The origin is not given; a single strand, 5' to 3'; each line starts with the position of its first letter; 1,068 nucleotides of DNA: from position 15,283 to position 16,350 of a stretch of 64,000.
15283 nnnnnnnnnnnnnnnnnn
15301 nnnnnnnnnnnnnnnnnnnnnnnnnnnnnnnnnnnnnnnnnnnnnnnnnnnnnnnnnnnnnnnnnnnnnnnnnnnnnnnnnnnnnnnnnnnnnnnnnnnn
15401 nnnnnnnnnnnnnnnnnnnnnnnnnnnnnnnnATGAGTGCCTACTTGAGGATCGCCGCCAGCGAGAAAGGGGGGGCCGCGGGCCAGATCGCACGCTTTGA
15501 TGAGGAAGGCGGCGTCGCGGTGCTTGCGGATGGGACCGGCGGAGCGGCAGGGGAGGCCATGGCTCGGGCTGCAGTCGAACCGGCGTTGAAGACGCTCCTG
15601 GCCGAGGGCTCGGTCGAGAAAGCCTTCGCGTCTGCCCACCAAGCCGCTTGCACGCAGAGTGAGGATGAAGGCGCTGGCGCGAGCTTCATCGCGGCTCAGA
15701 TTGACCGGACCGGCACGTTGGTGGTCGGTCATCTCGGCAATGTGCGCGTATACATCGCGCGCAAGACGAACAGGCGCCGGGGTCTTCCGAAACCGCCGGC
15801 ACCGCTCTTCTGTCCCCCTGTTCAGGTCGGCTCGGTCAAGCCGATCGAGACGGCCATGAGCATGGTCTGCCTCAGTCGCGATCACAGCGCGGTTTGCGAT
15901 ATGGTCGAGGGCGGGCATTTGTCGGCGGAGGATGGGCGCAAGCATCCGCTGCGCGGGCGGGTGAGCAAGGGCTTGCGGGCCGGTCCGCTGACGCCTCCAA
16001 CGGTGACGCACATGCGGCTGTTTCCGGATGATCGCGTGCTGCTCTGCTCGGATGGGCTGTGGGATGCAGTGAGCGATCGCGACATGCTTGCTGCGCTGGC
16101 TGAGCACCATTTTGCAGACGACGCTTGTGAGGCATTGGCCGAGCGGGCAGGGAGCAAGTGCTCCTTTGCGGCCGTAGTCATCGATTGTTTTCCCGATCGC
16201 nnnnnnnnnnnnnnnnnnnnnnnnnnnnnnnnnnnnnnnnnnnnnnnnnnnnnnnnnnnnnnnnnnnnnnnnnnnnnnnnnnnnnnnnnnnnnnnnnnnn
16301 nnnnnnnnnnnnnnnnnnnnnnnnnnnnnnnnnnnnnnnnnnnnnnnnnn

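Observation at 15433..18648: PP2C phosphatase occupies the position of the ClpV N-domain on a double AAA+ unfoldase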

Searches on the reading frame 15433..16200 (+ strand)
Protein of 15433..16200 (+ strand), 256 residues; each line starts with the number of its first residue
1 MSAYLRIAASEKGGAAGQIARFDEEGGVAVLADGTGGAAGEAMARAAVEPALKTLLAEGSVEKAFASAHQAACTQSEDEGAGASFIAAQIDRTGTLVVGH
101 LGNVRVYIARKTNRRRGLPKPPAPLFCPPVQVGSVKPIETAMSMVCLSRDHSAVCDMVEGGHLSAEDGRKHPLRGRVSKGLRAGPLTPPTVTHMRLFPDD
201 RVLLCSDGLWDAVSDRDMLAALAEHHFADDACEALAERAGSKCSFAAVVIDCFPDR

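Call 41: search_protein_representatives(alignment_id=A4)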
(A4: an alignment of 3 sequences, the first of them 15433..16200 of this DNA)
Query: 3 sequences, 251 profile positions. Proteins with E-value up to 0.001 (for the whole library): 36993; up to 1e-10: 15681; up to 1e-30: 20. The best 150 are listed.
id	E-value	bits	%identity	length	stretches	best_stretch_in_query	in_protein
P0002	1.0e-122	424.9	-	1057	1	1-251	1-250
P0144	1.4e-65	237.6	-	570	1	1-249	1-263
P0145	5.4e-53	196.5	-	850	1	5-240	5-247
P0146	6.3e-50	186.4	-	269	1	18-243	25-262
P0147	5.7e-49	183.3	-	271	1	14-242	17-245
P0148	9.9e-44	166.1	-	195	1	1-185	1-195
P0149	7.7e-43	163.2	-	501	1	7-233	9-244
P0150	2.8e-42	161.4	-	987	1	59-250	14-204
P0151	3.0e-42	161.2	-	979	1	12-234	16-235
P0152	7.9e-42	159.9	-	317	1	8-233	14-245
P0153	1.7e-41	158.8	-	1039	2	6-245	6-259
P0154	2.8e-40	154.8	-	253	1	21-236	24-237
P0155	4.2e-40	154.2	-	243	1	5-236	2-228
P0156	1.6e-39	152.3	-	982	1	14-244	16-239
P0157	7.8e-33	130.4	-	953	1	5-239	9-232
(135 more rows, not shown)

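Call 44: find_encoding_contigs(protein=P0153, flank=10000, max_places=2)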
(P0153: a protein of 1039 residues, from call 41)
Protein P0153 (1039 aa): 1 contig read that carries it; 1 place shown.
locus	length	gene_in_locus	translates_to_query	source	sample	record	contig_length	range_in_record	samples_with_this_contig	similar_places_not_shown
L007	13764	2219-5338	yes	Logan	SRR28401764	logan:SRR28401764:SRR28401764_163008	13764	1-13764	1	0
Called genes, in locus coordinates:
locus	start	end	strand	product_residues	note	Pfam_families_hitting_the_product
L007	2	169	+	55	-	?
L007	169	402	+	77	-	-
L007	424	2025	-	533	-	-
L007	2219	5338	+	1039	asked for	PF00481:PP2C (weak), PF13672:PP2C_2, PF00004:AAA, PF17871:AAA_lid_9, PF00004:AAA, PF00158:Sigma54_activat, PF07724:AAA_2, PF07728:AAA_5, +11 more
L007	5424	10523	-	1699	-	PF00069:Pkinase, PF07714:PK_Tyr_Ser-Thr, PF24814:WD40_Prp19, PF25174:Beta-prop_THOC3, PF23381:Beta-prop_IFT122_1st, PF23414:Beta-prop_EML_2, PF24807:WD40_CDC20-Fz, PF24817:WD40_WDHD1_1st, +20 more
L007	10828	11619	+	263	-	-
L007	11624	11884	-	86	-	-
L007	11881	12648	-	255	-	PF04542:Sigma70_r2 (faint)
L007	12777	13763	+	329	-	?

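Call 46: find_encoding_contigs(protein=P0151, flank=10000, max_places=2)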
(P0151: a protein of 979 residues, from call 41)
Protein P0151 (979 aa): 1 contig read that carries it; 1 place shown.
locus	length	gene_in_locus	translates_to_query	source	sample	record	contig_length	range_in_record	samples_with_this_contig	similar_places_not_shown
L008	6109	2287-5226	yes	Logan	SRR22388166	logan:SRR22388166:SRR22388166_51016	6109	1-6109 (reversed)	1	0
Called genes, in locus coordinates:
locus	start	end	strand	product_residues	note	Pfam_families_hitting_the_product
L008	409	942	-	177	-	-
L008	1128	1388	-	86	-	-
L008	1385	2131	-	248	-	PF04542:Sigma70_r2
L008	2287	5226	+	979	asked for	PF13191:AAA_16, PF20703:nSTAND1 (weak), PF00004:AAA, PF17871:AAA_lid_9, PF00158:Sigma54_activat (weak), PF00004:AAA, PF07724:AAA_2, PF07728:AAA_5, +8 more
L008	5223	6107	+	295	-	?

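Call 47: find_encoding_contigs(protein=P0156, flank=10000, max_places=2)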
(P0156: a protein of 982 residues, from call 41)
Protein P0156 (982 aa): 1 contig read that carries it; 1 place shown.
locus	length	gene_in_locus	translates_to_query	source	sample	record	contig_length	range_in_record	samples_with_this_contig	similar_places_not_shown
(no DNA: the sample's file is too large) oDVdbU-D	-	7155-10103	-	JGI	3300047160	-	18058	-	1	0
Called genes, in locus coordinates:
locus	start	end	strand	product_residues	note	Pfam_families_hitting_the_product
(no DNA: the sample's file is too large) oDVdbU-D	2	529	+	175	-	?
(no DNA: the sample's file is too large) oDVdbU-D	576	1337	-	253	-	PF00106:adh_short, PF08659:KR, PF13561:adh_short_C2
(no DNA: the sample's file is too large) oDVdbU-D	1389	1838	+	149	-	PF01047:MarR, PF12802:MarR_2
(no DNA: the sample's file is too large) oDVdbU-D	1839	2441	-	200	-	-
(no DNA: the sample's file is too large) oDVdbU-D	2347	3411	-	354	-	PF12852:Cupin_6, PF02311:AraC_binding (faint), PF00165:HTH_AraC (faint), PF12833:HTH_18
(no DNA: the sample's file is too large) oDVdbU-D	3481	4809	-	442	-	PF01565:FAD_binding_4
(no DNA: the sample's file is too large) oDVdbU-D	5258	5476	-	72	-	-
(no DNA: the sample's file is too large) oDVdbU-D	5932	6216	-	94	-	-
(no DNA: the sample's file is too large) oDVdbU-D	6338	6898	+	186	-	PF20057:DUF6456 (weak)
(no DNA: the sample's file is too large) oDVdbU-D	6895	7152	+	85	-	-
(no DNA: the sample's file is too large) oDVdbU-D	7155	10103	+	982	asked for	PF13191:AAA_16 (weak), PF00004:AAA, PF17871:AAA_lid_9, PF00158:Sigma54_activat (weak), PF00004:AAA, PF07724:AAA_2, PF07728:AAA_5, PF13401:AAA_22 (weak), +4 more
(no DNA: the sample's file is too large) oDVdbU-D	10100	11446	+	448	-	PF16697:Yop-YscD_cpl, PF00498:FHA, PF00069:Pkinase, PF07714:PK_Tyr_Ser-Thr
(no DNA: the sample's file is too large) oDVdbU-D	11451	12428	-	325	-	PF23416:DUF7107 (faint)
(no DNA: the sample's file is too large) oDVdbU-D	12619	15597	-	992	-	PF00069:Pkinase, PF07714:PK_Tyr_Ser-Thr, PF13374:TPR_10 (faint), PF13424:TPR_12 (faint), PF07719:TPR_2 (faint), PF10952:DUF2753 (faint)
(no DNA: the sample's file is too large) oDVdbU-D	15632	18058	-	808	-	?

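Call 48: find_encoding_contigs(protein=P0145, flank=10000, max_places=2)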
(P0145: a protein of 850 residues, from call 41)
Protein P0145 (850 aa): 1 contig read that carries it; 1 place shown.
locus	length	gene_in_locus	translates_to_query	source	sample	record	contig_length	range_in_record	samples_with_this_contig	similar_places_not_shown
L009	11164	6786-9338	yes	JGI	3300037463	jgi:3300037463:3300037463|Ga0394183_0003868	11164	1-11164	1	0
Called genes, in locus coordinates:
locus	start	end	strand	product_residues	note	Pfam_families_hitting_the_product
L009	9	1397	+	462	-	PF00501:AMP-binding, PF13193:AMP-binding_C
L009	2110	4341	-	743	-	PF05090:HTTM (faint)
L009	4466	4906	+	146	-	-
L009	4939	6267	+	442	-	PF00202:Aminotran_3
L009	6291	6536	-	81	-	-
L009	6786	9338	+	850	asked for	PF05621:TniB (weak), PF23569:NBD_SMAX1 (weak), PF00004:AAA, PF13191:AAA_16 (weak), PF17871:AAA_lid_9, PF00004:AAA, PF07724:AAA_2, PF07728:AAA_5, +8 more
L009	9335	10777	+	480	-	-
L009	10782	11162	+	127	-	?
